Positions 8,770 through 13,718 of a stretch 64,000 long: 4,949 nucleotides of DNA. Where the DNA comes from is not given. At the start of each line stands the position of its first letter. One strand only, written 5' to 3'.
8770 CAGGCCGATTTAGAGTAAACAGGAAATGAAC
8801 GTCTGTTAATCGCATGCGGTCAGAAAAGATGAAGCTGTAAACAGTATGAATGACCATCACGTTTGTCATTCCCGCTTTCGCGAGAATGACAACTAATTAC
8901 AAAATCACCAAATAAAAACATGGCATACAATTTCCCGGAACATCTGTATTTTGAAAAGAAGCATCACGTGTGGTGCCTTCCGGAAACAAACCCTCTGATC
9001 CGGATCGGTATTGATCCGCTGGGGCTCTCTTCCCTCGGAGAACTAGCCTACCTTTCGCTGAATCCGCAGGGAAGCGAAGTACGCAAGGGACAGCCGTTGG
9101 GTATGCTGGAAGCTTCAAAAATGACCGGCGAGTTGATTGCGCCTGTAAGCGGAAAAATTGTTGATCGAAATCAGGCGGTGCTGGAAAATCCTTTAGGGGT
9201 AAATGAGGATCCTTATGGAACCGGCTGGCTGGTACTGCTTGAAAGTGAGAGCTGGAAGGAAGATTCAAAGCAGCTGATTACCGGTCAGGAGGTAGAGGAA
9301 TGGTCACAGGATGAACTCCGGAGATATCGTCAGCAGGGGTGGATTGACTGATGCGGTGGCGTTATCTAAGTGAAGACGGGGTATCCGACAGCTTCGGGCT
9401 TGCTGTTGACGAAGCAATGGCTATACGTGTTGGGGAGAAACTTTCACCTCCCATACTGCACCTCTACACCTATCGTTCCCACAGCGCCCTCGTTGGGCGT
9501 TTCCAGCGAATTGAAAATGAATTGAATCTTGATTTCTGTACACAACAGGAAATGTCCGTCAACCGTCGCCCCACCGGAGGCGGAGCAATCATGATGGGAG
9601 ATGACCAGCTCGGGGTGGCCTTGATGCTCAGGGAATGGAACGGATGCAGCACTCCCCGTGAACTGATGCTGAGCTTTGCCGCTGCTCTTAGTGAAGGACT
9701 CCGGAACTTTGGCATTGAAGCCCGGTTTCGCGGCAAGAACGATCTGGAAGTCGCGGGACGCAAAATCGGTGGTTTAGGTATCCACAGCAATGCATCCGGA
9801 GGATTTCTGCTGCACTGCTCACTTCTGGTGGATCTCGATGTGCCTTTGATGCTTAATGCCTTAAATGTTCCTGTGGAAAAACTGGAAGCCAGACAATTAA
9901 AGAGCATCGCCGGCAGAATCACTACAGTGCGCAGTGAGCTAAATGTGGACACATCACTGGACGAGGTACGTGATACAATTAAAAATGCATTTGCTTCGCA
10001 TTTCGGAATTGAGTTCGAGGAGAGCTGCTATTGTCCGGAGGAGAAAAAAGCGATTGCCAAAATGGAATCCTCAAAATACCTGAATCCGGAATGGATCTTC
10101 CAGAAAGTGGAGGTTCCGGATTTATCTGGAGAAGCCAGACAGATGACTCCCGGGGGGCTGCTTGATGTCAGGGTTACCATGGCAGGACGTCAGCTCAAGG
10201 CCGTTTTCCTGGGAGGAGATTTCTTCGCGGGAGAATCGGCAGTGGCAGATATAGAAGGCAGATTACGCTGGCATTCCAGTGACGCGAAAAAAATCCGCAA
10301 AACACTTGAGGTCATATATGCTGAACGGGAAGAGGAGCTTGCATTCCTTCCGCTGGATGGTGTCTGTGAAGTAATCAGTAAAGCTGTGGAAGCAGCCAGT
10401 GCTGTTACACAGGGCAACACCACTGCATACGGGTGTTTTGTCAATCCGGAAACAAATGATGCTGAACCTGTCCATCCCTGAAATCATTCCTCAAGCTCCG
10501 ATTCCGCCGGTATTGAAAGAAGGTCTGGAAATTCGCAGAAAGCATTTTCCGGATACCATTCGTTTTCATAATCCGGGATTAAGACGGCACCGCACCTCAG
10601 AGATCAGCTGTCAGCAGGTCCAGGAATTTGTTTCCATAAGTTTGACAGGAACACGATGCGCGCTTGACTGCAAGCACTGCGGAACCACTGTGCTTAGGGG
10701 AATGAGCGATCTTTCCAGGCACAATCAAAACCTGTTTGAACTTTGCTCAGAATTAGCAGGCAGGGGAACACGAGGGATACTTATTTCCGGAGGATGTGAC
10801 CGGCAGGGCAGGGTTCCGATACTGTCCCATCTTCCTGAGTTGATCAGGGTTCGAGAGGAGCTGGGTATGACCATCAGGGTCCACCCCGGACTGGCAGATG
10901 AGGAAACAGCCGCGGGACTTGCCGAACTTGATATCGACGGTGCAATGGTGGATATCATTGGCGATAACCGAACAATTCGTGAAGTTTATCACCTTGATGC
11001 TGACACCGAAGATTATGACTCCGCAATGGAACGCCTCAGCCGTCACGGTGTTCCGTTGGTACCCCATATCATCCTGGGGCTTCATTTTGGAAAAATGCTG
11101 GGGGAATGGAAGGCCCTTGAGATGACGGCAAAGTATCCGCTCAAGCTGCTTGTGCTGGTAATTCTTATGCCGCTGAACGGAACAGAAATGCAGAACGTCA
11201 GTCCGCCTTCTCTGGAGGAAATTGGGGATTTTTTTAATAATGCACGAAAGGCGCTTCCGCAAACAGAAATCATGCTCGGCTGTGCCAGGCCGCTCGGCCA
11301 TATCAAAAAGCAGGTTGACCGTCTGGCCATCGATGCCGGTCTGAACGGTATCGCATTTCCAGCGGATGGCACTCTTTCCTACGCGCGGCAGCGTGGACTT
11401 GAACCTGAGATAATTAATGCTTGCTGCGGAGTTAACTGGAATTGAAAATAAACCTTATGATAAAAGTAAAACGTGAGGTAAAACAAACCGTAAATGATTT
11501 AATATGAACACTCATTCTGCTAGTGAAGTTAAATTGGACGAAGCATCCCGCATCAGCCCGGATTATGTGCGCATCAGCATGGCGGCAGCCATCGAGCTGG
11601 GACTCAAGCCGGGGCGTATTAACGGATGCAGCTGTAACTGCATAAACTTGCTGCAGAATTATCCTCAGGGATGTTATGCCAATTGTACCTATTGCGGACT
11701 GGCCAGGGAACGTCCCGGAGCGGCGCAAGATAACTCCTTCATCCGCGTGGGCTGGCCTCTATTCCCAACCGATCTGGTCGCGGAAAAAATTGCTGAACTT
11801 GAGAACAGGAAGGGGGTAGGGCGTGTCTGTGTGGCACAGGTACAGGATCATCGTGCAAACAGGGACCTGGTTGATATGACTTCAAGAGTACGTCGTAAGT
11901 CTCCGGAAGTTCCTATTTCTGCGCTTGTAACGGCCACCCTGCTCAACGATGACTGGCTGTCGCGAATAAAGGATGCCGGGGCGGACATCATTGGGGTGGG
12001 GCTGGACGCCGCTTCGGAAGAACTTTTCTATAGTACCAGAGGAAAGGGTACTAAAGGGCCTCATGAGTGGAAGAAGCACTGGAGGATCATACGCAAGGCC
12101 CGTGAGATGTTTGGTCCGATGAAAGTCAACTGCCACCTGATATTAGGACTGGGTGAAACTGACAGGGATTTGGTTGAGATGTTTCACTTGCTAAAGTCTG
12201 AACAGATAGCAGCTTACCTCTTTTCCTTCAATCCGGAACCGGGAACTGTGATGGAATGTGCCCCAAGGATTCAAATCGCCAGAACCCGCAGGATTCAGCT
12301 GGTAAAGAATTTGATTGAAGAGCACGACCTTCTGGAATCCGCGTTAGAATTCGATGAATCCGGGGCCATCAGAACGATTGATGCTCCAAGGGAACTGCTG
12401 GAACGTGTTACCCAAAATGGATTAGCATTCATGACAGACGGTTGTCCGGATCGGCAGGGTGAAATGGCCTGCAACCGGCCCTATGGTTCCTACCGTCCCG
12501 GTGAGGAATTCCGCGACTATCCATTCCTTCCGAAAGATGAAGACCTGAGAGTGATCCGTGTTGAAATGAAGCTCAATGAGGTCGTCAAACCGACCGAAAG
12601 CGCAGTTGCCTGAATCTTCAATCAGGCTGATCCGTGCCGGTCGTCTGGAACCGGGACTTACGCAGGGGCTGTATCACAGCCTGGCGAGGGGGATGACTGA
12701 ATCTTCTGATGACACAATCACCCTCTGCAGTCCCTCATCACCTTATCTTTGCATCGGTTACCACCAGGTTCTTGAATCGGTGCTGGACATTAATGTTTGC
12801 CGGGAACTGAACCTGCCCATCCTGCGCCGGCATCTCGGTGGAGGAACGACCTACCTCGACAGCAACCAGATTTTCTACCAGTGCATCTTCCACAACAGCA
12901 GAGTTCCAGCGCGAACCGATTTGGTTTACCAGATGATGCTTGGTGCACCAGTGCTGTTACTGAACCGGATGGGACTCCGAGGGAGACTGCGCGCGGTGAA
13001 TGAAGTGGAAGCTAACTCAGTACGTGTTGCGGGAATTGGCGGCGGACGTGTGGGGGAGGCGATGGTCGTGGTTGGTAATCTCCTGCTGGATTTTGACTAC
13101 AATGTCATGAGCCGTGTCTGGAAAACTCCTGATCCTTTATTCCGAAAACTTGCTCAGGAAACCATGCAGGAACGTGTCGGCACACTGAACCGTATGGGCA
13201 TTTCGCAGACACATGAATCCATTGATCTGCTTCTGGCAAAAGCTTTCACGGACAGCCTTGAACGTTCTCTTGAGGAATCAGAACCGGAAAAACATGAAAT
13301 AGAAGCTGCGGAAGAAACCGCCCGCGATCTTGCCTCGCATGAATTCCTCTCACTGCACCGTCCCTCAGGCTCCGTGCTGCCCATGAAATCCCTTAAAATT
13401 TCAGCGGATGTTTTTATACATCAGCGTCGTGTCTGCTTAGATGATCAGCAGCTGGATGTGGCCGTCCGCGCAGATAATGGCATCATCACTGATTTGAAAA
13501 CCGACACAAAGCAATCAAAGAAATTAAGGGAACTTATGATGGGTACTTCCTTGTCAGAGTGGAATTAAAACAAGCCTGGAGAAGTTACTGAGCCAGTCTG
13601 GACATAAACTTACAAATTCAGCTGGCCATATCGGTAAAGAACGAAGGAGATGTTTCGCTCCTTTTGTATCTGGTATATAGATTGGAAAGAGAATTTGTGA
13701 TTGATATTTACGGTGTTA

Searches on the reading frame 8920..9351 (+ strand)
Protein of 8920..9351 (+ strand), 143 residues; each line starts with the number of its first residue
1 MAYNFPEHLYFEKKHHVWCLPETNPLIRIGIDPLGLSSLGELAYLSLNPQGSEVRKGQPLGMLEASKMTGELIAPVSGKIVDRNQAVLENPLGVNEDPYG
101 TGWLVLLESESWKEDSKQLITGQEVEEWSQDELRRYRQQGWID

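Call 51: search_protein_families(library=pfam, proteins=[window:8920-9351:+], max_evalue=0.00001)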
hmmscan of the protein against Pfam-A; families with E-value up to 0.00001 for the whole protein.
window:8920-9351:+ (143 aa): 1 family
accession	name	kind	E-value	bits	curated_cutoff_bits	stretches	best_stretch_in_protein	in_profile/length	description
PF01597.25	GCV_H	-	3.3e-28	98.5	22.2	1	9-131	1-121/122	Glycine cleavage H-protein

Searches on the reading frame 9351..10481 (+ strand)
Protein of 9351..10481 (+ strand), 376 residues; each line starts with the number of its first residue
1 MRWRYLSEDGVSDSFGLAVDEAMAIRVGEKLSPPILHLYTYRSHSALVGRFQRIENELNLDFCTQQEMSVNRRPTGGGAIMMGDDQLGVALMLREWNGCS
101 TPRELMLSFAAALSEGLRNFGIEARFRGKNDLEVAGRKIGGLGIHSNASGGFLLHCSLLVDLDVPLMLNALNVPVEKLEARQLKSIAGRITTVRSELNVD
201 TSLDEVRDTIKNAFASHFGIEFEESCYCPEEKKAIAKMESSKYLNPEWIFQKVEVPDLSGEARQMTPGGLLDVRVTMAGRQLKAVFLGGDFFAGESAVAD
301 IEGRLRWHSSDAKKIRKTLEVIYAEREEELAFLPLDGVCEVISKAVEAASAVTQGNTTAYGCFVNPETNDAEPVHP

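Call 51: search_protein_families(library=pfam, proteins=[window:9351-10481:+], max_evalue=0.00001)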
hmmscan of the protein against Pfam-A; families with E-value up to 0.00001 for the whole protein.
window:9351-10481:+ (376 aa): 2 families
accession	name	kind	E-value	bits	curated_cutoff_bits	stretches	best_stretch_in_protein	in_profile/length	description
PF21948.1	LplA-B_cat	-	2.2e-37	129.4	27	1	16-215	5-200/200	Lipoyl protein ligase A/B catalytic domain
PF03099.24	BPL_LplA_LipB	-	2.1e-07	31.3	21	1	49-163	2-133/133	Biotin/lipoate A/B protein ligase family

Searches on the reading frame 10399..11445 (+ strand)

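Call 51: search_protein_families(library=pfam, proteins=[window:10399-11445:+], max_evalue=0.00001)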
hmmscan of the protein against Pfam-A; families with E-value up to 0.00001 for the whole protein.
window:10399-11445:+ (348 aa): 1 family
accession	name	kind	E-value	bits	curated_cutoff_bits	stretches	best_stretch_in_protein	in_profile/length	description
PF04055.27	Radical_SAM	-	6.1e-10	39.9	29.5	1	83-229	3-152/166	Radical SAM superfamily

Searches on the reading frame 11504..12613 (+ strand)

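Call 51: search_protein_families(library=pfam, proteins=[window:11504-12613:+], max_evalue=0.00001)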
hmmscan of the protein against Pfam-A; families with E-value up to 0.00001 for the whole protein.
window:11504-12613:+ (369 aa): 1 family
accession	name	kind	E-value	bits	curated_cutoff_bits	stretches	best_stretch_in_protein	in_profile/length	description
PF04055.27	Radical_SAM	-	1.4e-19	71.3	29.5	1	55-230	5-166/166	Radical SAM superfamily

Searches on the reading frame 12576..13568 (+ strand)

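Call 51: search_protein_families(library=pfam, proteins=[window:12576-13568:+], max_evalue=0.00001)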
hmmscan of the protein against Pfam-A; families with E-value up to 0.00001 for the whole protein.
window:12576-13568:+ (330 aa): 1 family
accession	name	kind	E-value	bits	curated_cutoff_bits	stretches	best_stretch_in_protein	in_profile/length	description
PF21948.1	LplA-B_cat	-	2e-21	77.3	27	1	35-224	11-199/200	Lipoyl protein ligase A/B catalytic domain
